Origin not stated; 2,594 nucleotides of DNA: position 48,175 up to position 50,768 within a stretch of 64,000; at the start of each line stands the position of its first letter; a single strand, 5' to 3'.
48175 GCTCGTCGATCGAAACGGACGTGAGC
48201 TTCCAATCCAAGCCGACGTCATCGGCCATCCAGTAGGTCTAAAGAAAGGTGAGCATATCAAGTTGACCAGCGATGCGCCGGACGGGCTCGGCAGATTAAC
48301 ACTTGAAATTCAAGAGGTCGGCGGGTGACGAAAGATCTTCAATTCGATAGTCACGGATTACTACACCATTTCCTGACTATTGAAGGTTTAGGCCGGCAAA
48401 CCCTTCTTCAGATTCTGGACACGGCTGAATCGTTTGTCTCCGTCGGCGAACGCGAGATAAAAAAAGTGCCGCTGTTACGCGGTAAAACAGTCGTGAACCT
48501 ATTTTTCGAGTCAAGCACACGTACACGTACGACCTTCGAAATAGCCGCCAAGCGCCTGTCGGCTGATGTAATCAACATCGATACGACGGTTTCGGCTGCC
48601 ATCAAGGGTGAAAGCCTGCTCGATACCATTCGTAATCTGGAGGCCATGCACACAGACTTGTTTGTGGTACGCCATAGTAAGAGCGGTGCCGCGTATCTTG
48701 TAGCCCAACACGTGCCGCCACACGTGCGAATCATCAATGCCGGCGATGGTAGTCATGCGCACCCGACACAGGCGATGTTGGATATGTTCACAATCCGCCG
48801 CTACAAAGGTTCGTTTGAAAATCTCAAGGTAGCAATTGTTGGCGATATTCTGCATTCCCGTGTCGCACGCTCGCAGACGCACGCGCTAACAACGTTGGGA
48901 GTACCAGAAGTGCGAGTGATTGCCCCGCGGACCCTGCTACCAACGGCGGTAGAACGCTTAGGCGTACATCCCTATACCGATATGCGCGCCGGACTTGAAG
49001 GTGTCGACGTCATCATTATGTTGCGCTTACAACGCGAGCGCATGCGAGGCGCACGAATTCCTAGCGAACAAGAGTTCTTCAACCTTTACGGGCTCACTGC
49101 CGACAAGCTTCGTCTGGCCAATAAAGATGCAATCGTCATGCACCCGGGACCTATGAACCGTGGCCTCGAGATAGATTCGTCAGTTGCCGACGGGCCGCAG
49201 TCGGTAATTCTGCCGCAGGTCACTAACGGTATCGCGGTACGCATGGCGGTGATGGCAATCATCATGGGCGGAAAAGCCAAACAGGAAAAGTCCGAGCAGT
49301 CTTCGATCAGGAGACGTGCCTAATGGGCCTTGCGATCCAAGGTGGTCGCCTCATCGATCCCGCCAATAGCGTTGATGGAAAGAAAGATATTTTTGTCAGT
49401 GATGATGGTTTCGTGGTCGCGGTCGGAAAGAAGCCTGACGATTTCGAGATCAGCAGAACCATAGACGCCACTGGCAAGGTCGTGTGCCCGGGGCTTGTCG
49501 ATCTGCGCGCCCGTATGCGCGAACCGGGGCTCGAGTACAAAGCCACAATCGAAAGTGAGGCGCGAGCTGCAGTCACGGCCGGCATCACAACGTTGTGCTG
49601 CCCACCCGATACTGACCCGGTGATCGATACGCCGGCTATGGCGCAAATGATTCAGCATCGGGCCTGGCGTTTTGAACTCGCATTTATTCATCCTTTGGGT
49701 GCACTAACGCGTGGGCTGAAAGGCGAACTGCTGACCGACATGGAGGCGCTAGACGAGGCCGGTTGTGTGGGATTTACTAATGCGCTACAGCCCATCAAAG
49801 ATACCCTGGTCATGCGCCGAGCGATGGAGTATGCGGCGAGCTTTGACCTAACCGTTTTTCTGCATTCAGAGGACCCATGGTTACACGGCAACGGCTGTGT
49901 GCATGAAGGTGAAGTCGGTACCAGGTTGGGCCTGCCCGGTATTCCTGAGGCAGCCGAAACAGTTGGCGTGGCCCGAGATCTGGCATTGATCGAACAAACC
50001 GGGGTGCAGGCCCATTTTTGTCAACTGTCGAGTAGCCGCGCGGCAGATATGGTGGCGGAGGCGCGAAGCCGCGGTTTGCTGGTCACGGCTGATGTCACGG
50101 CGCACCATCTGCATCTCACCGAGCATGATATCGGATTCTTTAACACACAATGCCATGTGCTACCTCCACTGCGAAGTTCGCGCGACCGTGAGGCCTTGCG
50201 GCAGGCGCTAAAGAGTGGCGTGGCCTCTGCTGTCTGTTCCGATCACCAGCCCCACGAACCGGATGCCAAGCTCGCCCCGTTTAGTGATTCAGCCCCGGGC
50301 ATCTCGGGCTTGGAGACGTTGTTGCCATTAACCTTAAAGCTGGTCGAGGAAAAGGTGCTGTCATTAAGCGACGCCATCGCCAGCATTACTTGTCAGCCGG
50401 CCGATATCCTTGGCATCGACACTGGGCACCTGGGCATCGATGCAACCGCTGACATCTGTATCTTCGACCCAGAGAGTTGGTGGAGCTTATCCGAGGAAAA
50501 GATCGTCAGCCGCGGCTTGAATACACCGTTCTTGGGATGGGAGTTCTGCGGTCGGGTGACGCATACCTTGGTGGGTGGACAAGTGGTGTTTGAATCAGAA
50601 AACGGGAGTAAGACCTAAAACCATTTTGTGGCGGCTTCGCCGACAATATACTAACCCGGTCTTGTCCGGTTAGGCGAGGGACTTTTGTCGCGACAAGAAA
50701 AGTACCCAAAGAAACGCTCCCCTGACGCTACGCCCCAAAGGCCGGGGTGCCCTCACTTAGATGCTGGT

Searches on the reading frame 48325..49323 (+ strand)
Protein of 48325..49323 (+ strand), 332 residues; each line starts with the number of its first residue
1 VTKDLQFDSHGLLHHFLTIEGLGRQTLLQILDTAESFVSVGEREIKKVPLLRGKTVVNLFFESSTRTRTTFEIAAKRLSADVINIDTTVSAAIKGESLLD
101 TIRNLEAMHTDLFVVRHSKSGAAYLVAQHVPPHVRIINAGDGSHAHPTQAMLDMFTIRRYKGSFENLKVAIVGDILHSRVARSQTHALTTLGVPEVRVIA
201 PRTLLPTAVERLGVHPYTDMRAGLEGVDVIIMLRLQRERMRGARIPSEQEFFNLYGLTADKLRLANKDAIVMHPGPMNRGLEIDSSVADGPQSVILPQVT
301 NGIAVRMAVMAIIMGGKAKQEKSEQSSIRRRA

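Call 41: search_protein_families(library=pfam, proteins=[window:48325-49323:+], max_evalue=0.00001)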
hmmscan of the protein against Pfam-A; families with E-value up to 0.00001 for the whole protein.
window:48325-49323:+ (332 aa): 2 families
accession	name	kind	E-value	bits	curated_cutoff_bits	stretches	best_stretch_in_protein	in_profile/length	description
PF02729.26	OTCace_N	-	3.9e-42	144.3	29.9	1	15-158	2-147/148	Aspartate/ornithine carbamoyltransferase, carbamoyl-P binding domain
PF00185.30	OTCace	-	1.4e-26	93.9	29.4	1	166-312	2-156/157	Aspartate/ornithine carbamoyltransferase, Asp/Orn binding domain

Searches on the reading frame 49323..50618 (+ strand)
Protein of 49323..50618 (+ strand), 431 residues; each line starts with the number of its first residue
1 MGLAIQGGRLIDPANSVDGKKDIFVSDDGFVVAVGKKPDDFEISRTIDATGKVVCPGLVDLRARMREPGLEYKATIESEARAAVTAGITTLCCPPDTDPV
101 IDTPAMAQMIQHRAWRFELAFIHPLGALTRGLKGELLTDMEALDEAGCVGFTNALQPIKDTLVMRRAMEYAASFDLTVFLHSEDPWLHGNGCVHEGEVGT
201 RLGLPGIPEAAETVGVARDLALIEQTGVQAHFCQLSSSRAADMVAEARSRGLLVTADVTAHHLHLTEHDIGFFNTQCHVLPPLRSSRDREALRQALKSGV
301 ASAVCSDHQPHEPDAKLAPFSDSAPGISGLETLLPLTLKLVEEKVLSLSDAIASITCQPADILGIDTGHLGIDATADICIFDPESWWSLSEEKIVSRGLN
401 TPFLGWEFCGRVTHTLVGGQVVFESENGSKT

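Call 42: search_protein_families(library=pfam, proteins=[window:49323-50618:+], max_evalue=0.00001)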
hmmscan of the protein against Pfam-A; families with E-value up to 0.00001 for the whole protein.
window:49323-50618:+ (431 aa): 2 families
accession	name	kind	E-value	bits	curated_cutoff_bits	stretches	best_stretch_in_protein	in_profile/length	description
PF01979.26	Amidohydro_1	-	1.2e-19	71.2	25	1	53-422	1-345/345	Amidohydrolase family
PF07969.17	Amidohydro_3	-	2.4e-11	44.2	29.7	1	340-423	401-472/472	Amidohydrolase family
